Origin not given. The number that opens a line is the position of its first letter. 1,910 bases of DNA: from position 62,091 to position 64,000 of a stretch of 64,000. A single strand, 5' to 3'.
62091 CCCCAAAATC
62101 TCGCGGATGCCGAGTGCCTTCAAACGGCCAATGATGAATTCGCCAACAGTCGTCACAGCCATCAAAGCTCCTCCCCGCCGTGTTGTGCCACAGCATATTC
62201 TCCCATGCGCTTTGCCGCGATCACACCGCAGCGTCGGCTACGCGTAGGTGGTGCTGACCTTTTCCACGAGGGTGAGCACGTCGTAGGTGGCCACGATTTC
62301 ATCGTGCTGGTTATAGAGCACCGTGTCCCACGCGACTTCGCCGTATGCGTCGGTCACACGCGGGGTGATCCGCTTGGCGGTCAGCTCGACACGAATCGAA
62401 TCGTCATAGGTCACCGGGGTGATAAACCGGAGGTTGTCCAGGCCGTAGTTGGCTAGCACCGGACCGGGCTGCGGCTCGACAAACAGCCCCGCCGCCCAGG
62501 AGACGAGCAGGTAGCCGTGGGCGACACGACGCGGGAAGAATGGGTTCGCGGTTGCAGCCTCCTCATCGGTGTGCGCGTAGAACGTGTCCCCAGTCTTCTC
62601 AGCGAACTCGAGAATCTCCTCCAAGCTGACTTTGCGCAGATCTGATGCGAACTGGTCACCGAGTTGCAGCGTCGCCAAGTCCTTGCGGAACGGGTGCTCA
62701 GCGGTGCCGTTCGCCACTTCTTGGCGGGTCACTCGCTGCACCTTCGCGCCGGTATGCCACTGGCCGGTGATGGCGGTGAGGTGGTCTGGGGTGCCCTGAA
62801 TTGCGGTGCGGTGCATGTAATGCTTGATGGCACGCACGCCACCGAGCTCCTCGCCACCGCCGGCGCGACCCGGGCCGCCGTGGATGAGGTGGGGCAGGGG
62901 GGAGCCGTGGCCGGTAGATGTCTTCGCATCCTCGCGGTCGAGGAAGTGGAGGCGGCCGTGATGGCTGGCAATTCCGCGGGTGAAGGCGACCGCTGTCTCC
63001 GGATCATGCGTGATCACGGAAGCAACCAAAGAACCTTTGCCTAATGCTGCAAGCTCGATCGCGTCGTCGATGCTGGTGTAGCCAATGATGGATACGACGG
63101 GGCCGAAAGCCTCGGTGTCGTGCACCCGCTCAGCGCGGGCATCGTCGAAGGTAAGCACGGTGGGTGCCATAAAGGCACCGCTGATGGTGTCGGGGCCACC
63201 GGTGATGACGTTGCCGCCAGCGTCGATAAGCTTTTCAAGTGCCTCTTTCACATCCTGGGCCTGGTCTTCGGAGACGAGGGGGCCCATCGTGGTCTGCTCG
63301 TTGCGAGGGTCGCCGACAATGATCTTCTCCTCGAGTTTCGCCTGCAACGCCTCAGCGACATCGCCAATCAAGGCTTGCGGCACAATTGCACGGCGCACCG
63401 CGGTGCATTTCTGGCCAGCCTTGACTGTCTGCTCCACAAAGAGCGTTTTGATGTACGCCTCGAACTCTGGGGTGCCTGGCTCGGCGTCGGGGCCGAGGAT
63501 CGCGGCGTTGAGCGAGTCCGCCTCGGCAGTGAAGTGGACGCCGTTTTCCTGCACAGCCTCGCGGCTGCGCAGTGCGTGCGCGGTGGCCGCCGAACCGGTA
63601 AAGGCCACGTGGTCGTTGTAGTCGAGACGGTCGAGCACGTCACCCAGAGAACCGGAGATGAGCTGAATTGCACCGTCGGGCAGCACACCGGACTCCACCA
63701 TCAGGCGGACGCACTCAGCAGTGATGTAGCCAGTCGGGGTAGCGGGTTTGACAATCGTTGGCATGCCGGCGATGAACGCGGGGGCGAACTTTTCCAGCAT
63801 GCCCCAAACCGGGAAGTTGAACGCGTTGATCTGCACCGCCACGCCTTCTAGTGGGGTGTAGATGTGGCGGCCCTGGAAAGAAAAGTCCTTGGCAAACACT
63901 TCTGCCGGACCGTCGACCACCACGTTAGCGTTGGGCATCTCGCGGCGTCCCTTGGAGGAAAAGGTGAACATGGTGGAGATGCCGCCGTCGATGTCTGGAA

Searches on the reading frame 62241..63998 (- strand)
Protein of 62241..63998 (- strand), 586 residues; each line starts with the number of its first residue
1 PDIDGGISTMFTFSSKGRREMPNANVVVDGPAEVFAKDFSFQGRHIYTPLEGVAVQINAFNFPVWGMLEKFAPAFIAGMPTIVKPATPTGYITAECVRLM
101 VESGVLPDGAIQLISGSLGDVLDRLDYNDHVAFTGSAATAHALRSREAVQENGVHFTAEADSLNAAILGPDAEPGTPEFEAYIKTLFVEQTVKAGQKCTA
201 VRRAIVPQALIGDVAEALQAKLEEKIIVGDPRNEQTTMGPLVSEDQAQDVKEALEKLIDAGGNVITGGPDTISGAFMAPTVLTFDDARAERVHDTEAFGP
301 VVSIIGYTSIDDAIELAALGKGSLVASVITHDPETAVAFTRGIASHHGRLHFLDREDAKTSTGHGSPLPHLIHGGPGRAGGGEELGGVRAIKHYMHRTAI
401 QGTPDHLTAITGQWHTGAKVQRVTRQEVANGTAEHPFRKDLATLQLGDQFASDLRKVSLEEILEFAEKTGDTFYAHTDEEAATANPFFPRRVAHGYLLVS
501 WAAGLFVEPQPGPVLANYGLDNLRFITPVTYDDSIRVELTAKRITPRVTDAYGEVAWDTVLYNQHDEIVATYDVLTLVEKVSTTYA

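Call 35: search_protein_families(library=pfam, proteins=[window:62241-63998:-], max_evalue=0.001)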
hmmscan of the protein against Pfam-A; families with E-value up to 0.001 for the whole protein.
window:62241-63998:- (586 aa): 2 families
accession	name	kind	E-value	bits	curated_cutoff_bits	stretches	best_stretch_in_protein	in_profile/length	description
PF00171.27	Aldedh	-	6.2e-57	193.6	23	1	46-395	123-456/461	Aldehyde dehydrogenase family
PF01575.25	MaoC_dehydratas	-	1.4e-17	63.8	27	1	454-543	15-103/123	MaoC like domain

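Call 53: search_protein_families(library=ncbifam, proteins=[window:62241-63998:-], max_evalue=1e-20)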
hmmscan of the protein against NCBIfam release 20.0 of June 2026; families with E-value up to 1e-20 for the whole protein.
window:62241-63998:- (586 aa): 35 families (the best 25 are shown)
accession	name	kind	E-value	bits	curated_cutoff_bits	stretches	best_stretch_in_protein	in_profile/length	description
TIGR02278.1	PaaN-DH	equivalog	1.5e-287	955.2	562.8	1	2-580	96-664/664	phenylacetic acid degradation bifunctional protein PaaZ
NF008868.0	PRK11903.1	equivalog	6.4e-143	477.1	444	1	2-412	101-516/521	3,4-dehydroadipyl-CoA semialdehyde dehydrogenase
NF006916.0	PRK09407.1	equivalog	1.1e-37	129.9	521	1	46-344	153-443/526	succinic semialdehyde dehydrogenase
TIGR01804.1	BADH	equivalog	6.7e-37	127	668.6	1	52-336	135-417/467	betaine-aldehyde dehydrogenase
NF010000.0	PRK13473.1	subfamily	8.5e-37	126.9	615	1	52-343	140-425/475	aminobutyraldehyde dehydrogenase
NF040648.1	lactal_redase_Meth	equivalog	2.4e-36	125.7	650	1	49-343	129-414/463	lactaldehyde dehydrogenase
NF042993.1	AlphKGSA_gudD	equivalog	3.4e-36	125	770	1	49-343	140-431/481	alpha-ketoglutaric semialdehyde dehydrogenase GucD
NF002852.0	PRK03137.1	subfamily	2.9e-35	122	648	1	44-336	166-455/514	L-glutamate gamma-semialdehyde dehydrogenase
NF009725.0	PRK13252.1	equivalog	4.8e-34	117.6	593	1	47-336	137-425/488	betaine-aldehyde dehydrogenase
NF006992.0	PRK09457.1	subfamily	6.7e-34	117.4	514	1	51-341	135-420/487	succinylglutamate-semialdehyde dehydrogenase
TIGR04284.1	aldehy_Rv0768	hypoth_equivalog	7.1e-34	117.6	775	1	50-340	141-428/480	aldehyde dehydrogenase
NF052305.1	DioxValDhHalo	equivalog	5.2e-33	114.7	750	1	44-343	133-431/483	2,5-dioxovalerate dehydrogenase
NF050084.1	pip_6_carb_DH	equivalog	1.2e-32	113.5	730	1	46-398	114-456/475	L-piperidine-6-carboxylate dehydrogenase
TIGR01780.1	SSADH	subfamily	2.5e-32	112.3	646.35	1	52-338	119-400/448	succinate-semialdehyde dehydrogenase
NF040869.1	G3PDH_Arch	equivalog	4.4e-32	111.4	780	1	52-337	160-437/502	NADP-dependent glyceraldehyde-3-phosphate dehydrogenase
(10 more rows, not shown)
